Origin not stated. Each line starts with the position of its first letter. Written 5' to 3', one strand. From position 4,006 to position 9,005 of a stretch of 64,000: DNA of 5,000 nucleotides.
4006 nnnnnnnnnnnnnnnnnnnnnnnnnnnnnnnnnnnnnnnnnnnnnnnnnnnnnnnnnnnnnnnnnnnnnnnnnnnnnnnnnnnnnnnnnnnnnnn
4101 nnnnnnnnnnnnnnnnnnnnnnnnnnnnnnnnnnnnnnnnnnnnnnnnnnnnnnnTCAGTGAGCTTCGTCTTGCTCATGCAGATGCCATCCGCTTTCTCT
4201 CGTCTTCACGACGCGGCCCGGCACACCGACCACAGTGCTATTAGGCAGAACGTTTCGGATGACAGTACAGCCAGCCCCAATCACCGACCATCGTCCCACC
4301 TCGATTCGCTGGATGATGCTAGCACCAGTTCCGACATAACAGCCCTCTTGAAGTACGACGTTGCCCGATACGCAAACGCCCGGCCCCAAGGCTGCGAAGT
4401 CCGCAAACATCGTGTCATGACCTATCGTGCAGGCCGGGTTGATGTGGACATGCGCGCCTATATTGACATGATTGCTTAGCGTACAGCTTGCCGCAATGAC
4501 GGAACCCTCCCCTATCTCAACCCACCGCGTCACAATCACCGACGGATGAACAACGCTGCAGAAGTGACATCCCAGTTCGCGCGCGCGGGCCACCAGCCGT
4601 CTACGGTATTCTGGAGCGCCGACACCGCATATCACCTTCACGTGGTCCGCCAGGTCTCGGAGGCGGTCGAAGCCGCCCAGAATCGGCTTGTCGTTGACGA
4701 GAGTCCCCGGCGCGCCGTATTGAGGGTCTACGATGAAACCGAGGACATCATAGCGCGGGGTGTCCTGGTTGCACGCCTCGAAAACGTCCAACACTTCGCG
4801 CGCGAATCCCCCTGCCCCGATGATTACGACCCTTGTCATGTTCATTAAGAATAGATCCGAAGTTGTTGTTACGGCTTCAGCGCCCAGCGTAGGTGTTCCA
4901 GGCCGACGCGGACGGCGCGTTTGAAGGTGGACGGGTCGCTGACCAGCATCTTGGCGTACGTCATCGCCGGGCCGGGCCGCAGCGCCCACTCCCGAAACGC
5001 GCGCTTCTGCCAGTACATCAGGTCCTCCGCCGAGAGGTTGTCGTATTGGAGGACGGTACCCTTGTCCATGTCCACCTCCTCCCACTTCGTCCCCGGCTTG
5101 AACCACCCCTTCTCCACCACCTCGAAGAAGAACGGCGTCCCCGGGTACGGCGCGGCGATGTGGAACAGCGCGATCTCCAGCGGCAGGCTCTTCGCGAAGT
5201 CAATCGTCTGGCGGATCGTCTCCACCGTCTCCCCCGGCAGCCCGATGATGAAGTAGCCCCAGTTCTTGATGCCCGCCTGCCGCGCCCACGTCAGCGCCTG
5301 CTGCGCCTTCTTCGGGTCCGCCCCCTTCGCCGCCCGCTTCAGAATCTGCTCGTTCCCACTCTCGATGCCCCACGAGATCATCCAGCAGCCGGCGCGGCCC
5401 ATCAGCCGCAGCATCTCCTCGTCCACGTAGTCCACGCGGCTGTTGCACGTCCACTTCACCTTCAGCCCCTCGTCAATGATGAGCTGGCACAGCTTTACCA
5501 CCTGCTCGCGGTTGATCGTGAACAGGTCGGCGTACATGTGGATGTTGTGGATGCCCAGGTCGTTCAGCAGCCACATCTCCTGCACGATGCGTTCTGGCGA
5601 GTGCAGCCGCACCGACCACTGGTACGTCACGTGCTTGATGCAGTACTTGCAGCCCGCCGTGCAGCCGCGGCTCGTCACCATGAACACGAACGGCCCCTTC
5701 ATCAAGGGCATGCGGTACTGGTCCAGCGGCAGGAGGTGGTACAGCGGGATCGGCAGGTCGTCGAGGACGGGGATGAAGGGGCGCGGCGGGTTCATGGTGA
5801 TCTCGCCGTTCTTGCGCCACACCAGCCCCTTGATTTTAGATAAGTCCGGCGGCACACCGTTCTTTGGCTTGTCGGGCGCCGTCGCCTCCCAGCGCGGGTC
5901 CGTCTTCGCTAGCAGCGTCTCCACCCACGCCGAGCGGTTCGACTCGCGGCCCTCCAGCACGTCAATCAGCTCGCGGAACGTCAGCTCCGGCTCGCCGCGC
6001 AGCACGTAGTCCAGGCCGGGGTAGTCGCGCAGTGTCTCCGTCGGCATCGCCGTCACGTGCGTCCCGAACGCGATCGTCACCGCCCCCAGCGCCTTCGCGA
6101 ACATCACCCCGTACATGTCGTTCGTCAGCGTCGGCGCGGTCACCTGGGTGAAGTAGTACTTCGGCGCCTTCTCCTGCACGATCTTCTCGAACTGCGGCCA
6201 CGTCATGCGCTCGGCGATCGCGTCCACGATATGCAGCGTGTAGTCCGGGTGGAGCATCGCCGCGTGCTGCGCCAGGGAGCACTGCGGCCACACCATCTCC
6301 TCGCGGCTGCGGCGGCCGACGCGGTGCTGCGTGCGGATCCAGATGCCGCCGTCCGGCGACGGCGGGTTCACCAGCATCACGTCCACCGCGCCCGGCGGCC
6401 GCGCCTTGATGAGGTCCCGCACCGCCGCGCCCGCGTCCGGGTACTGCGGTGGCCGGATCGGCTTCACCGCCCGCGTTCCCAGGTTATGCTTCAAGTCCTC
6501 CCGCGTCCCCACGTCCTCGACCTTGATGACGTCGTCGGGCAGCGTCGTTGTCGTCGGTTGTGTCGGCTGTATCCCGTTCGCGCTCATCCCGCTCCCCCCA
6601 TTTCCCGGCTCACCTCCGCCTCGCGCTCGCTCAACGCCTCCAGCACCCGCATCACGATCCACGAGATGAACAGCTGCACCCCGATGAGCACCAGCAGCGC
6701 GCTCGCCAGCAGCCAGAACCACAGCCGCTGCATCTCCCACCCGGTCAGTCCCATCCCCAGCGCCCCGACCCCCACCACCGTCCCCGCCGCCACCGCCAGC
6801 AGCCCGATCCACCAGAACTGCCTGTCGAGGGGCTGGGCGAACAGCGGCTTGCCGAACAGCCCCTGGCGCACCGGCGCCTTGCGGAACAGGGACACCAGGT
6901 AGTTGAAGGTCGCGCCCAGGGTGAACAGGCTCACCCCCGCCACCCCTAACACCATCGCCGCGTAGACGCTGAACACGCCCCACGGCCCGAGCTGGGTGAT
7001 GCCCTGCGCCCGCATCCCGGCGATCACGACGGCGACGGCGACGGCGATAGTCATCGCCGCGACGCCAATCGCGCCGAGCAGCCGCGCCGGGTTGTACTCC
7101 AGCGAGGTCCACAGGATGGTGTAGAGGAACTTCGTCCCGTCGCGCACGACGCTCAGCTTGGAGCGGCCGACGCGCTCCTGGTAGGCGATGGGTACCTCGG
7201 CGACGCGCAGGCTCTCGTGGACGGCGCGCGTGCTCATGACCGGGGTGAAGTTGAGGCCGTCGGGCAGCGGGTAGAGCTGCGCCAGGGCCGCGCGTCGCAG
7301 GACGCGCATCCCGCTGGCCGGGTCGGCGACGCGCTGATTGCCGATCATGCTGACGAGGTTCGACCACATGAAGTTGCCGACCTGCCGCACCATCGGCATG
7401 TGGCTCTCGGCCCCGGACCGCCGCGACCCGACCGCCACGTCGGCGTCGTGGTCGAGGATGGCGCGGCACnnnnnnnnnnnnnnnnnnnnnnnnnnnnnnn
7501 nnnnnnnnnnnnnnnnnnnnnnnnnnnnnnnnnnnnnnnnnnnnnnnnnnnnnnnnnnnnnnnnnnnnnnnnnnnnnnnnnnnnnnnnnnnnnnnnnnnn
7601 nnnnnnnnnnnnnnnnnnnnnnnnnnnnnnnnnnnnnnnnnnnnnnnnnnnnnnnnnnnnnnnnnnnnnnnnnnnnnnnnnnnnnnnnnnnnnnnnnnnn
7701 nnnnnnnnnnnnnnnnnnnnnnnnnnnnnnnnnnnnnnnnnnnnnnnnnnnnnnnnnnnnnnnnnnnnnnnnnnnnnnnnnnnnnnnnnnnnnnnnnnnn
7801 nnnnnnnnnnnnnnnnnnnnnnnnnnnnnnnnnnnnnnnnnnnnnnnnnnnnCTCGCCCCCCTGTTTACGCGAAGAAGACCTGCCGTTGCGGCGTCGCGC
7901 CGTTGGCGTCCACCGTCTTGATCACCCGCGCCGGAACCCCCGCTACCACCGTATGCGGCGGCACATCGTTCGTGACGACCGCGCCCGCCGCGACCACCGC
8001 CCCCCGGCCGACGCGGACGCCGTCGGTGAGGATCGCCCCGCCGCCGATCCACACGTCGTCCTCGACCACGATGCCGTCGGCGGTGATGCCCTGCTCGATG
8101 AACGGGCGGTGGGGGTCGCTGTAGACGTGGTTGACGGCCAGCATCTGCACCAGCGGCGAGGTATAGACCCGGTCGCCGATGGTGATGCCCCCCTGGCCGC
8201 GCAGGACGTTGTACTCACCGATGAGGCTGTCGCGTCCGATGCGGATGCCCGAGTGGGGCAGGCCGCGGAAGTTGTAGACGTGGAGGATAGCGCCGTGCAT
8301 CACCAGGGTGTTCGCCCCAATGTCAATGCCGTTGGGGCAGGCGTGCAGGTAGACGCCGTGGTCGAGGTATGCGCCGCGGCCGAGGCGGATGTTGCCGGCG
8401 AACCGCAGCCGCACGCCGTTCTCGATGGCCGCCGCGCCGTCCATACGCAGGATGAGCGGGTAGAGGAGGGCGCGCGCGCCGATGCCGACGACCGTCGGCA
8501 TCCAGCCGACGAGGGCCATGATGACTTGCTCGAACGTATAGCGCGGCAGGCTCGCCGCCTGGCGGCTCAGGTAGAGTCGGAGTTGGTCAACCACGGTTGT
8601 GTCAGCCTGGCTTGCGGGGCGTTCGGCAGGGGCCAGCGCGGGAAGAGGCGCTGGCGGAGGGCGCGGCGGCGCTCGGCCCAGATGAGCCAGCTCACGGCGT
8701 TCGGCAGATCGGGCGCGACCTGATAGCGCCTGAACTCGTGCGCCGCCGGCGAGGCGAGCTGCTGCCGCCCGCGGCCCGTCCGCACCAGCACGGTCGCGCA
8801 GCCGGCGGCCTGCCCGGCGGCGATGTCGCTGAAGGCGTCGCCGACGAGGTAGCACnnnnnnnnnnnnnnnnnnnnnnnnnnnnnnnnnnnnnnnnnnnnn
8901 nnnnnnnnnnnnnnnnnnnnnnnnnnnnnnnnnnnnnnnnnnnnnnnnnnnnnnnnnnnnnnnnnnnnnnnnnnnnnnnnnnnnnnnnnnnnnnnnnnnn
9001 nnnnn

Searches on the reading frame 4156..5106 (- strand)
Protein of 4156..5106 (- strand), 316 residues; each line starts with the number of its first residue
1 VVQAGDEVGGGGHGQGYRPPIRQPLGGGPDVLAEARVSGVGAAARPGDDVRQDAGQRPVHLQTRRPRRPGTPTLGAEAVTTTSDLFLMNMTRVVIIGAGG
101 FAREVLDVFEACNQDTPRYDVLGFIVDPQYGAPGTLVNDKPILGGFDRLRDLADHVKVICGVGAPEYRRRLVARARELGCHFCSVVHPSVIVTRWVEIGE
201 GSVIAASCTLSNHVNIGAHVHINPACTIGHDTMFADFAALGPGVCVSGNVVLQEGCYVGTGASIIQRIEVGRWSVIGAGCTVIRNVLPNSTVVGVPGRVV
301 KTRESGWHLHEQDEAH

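Call 33: search_protein_families(library=pfam, proteins=[window:4156-5106:-], max_evalue=0.01)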
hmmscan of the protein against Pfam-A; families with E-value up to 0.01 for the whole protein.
window:4156-5106:- (316 aa): 3 families
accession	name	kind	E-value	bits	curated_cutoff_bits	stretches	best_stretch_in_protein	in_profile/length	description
PF00132.30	Hexapep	-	1.5e-11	43.9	27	3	249-283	1-35/36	Bacterial transferase hexapeptide (six repeats)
PF17836.7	PglD_N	-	4.7e-11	43.5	23.4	1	92-174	1-77/78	PglD N-terminal domain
PF25084.1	LbH_EIF2B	-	8.7e-05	22.9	54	1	183-269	15-104/105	EIF2B subunit epsilon LbH domain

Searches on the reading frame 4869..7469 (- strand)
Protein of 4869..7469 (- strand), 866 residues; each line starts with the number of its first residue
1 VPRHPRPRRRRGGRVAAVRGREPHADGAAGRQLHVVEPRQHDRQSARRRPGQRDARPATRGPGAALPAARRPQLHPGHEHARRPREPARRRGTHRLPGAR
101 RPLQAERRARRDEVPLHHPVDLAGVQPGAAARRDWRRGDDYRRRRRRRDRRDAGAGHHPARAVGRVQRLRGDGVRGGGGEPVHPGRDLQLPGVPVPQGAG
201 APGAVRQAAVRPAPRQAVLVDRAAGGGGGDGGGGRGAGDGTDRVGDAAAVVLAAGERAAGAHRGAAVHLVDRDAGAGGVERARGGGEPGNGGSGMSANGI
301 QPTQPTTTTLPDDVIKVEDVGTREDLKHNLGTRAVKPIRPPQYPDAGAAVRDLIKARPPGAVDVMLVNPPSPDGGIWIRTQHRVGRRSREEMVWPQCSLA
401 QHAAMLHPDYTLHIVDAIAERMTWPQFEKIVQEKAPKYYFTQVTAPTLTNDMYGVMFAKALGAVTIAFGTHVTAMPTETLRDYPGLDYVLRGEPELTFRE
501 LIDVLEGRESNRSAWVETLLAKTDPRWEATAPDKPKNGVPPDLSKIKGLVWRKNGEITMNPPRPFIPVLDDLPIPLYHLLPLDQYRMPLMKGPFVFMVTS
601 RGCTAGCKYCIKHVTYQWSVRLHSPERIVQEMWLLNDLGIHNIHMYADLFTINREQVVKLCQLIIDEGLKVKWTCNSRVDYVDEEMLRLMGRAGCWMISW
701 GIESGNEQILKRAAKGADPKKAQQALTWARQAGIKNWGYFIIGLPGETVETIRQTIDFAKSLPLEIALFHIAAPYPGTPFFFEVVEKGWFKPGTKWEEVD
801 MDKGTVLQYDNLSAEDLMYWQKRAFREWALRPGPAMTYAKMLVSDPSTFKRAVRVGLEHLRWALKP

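Call 33: search_protein_families(library=pfam, proteins=[window:4869-7469:-], max_evalue=0.01)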
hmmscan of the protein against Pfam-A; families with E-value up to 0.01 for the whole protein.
window:4869-7469:- (866 aa): 2 families
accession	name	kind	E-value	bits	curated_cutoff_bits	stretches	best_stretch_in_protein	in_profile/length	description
PF04055.27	Radical_SAM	-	1.6e-27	97.2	29.5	1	597-759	1-166/166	Radical SAM superfamily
PF02310.24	B12-binding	-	8.6e-05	22.8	32.1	1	403-501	21-120/121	B12 binding domain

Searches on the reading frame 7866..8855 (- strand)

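Call 33: search_protein_families(library=pfam, proteins=[window:7866-8855:-], max_evalue=0.01)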
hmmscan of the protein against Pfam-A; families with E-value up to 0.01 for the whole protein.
window:7866-8855:- (329 aa): 3 families
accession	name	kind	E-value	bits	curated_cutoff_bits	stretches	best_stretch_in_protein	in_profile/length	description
PF00132.30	Hexapep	-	7.6e-11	41.7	27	1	261-296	1-36/36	Bacterial transferase hexapeptide (six repeats)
PF14602.12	Hexapep_2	-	7.3e-06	26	27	1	262-295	2-33/34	Hexapeptide repeat of succinyl-transferase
PF25084.1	LbH_EIF2B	-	0.0094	16.4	54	0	253-298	53-97/105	EIF2B subunit epsilon LbH domain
